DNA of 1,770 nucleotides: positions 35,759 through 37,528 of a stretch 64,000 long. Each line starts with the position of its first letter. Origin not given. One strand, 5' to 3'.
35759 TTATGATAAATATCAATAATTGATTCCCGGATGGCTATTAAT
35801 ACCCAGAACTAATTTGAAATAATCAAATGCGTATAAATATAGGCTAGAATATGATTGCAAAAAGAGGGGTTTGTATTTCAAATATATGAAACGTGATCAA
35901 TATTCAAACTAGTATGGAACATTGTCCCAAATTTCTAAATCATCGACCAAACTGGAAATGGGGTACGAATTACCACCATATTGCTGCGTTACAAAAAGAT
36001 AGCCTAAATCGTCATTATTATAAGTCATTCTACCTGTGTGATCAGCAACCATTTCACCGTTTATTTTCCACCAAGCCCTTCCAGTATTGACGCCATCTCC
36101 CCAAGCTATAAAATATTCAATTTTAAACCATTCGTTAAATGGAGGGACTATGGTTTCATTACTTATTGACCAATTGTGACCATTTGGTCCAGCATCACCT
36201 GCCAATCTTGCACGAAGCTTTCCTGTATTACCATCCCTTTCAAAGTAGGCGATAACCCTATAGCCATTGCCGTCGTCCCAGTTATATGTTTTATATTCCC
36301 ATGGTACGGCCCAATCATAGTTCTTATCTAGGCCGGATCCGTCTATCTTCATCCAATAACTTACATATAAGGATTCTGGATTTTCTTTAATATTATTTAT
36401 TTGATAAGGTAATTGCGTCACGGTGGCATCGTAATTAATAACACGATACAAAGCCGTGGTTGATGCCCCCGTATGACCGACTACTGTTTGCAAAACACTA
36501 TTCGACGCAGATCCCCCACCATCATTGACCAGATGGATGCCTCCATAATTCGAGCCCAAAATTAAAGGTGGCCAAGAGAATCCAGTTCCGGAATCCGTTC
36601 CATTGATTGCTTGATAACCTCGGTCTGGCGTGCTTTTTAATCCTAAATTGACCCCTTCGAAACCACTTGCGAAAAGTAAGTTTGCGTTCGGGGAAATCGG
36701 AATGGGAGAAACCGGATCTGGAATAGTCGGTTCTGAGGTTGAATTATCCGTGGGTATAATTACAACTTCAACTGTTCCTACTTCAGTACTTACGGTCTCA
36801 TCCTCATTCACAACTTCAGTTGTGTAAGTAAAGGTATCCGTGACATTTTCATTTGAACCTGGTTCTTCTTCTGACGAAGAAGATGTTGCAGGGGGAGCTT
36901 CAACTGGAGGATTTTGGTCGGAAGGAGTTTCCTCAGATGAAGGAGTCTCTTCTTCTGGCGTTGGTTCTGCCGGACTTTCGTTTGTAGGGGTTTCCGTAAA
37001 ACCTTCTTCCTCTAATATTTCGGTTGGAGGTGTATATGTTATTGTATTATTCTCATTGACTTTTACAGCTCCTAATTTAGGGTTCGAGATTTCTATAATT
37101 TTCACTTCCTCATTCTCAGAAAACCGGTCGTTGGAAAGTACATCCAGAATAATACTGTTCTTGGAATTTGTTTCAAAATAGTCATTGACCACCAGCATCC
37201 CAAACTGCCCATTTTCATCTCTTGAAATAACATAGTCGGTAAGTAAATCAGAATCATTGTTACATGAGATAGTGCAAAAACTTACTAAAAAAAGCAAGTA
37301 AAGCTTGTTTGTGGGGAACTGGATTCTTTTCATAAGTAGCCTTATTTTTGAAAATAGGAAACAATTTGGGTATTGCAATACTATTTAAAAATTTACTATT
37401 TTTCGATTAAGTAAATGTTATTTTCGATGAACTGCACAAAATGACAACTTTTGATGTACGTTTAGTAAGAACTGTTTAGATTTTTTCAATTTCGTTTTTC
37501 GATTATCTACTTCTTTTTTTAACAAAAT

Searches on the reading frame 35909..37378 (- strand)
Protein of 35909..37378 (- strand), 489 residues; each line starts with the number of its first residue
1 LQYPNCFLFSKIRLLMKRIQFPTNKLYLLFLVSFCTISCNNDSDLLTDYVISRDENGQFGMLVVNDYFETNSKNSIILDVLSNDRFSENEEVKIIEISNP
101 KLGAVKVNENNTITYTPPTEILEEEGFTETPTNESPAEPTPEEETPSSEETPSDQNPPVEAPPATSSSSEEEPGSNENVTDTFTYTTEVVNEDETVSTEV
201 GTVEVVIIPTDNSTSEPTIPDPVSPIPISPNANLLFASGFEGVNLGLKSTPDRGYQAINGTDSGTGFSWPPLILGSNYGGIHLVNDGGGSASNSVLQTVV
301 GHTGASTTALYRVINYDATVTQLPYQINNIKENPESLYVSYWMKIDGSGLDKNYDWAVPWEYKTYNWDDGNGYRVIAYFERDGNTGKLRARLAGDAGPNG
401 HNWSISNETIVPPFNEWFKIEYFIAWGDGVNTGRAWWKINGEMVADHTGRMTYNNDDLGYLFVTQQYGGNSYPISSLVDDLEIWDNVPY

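Call 76: search_protein_families(library=pfam, proteins=[window:35909-37378:-], max_evalue=0.00001)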
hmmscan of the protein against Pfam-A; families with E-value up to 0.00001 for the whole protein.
window:35909-37378:- (489 aa): 1 family
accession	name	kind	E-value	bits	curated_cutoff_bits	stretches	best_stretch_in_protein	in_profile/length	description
PF17963.7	Big_9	-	3e-07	31.7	23.6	1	63-127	6-70/89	Bacterial Ig domain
